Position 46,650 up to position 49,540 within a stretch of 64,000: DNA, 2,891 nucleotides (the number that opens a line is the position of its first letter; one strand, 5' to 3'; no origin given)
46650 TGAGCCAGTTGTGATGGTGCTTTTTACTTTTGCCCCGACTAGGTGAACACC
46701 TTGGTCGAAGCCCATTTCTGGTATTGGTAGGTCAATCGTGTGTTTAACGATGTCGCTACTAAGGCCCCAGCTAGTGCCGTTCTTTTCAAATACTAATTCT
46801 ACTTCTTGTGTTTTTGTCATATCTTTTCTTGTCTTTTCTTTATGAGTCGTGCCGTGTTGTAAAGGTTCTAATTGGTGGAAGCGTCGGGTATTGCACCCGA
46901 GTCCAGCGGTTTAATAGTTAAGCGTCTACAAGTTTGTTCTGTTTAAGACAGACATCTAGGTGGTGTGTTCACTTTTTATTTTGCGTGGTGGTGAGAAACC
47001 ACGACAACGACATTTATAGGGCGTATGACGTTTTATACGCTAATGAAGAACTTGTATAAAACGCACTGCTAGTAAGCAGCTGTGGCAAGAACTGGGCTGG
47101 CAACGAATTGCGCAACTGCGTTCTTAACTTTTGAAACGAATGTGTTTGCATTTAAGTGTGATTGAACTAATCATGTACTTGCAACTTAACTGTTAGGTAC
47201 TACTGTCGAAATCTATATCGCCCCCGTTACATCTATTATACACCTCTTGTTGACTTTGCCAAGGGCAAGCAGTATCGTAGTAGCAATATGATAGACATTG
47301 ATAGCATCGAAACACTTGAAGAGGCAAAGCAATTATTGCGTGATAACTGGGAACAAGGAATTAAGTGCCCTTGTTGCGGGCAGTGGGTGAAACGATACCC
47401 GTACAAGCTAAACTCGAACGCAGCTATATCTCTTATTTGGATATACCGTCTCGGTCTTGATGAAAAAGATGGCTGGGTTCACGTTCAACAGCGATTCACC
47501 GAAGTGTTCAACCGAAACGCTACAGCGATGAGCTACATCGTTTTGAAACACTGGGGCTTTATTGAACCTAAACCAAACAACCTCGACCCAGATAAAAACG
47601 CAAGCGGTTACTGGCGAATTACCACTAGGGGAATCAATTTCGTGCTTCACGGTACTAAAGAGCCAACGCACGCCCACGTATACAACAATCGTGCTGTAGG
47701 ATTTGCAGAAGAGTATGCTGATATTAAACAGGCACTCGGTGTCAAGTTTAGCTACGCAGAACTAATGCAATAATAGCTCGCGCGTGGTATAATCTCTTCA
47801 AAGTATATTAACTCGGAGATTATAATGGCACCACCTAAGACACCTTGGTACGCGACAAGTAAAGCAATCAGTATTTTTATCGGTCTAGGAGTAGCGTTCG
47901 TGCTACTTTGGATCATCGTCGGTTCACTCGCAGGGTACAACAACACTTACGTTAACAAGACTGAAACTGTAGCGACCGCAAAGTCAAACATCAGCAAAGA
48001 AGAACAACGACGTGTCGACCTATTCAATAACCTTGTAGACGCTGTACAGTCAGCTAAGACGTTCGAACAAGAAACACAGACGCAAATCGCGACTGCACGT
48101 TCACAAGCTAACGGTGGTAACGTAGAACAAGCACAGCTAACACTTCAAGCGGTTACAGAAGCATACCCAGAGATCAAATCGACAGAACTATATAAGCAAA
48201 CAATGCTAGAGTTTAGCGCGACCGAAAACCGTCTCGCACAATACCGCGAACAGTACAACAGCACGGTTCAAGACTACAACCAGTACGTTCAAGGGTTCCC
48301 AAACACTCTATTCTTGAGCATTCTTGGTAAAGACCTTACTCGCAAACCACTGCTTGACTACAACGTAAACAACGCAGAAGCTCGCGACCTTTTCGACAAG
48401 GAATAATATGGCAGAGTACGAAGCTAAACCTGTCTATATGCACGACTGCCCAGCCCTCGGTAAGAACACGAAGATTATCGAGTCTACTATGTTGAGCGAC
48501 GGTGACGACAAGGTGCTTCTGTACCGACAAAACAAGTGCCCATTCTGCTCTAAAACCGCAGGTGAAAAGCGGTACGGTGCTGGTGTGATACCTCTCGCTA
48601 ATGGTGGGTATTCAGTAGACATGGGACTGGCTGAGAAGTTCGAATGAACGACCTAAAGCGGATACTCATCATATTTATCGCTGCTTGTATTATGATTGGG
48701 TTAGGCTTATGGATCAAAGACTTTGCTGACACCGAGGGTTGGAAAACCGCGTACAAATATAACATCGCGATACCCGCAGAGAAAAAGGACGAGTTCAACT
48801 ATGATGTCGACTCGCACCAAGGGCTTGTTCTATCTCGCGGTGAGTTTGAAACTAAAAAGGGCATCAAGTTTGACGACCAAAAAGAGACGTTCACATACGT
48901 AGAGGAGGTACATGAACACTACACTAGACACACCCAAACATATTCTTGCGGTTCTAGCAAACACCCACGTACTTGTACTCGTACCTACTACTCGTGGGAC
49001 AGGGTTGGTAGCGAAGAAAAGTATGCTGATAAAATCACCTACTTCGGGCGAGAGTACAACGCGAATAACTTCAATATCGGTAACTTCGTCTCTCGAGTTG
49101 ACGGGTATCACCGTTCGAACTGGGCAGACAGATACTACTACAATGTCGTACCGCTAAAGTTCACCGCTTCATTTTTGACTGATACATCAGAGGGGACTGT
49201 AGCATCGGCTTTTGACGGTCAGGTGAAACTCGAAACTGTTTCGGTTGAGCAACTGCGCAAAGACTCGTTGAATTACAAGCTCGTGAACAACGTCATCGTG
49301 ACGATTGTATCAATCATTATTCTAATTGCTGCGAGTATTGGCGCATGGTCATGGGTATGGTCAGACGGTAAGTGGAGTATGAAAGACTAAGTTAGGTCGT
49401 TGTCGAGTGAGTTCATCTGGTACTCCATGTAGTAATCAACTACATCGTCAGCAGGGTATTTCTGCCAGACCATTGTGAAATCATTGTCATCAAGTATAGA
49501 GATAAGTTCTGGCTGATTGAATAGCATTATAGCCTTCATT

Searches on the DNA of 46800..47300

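Call 99: search_rna_families(source=window, start=46800, end=47300, threshold=gathering, show_alignments=1)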
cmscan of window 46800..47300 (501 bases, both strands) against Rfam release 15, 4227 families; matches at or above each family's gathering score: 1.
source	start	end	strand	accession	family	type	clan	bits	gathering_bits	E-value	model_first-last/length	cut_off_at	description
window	46873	47225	-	RF00023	tmRNA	Gene;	CL00001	72.9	47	1.6e-28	1-374/374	no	transfer-messenger RNA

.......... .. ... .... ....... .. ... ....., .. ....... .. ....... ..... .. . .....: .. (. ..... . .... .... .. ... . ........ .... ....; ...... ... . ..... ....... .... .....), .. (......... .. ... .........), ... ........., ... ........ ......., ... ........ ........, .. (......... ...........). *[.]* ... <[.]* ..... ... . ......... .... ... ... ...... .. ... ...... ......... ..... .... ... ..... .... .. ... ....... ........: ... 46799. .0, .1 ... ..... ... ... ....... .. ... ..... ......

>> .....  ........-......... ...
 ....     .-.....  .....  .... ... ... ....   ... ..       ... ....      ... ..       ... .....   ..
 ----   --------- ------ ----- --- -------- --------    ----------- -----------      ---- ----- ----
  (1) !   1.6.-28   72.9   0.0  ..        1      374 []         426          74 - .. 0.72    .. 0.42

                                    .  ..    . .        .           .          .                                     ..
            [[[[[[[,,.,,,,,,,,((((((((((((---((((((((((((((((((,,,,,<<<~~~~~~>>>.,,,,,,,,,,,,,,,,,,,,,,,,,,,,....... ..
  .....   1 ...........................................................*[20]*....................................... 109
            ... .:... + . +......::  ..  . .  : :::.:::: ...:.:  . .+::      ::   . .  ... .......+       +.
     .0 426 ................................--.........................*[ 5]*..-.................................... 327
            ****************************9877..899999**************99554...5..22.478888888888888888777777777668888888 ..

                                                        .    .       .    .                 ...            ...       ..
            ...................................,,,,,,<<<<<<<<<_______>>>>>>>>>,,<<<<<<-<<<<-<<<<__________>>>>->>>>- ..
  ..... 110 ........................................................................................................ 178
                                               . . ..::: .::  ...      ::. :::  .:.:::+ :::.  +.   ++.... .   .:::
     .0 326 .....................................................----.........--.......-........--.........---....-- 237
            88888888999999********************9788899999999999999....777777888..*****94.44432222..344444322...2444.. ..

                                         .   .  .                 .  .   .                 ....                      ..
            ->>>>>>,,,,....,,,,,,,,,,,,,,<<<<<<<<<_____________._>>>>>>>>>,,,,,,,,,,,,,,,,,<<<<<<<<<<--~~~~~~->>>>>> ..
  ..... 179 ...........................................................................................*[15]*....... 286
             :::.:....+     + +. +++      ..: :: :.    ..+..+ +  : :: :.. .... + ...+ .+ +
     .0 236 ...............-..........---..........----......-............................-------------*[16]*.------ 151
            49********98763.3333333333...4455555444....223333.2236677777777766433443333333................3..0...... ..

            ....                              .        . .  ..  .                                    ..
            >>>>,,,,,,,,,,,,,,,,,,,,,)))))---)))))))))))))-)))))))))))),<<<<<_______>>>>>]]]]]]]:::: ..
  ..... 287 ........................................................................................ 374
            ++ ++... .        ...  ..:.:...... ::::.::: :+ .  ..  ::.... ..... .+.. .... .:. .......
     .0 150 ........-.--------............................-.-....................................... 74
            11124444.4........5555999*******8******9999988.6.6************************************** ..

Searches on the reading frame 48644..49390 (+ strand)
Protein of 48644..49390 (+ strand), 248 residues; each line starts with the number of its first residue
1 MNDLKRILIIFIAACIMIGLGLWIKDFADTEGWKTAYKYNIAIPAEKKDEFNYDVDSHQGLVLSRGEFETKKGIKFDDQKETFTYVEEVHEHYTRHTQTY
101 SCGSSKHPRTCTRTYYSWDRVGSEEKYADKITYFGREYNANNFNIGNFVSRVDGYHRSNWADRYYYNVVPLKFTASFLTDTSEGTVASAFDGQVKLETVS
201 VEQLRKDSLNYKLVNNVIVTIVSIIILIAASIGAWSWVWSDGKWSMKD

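Call 76: search_protein_families(library=phrogs, proteins=[window:48644-49390:+], max_evalue=0.001)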
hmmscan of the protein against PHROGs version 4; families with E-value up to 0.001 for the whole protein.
window:48644-49390:+ (248 aa): 1 family
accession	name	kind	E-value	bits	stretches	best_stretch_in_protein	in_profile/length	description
phrog_3886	-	unknown function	8.9e-38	131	1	5-233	11-249/263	-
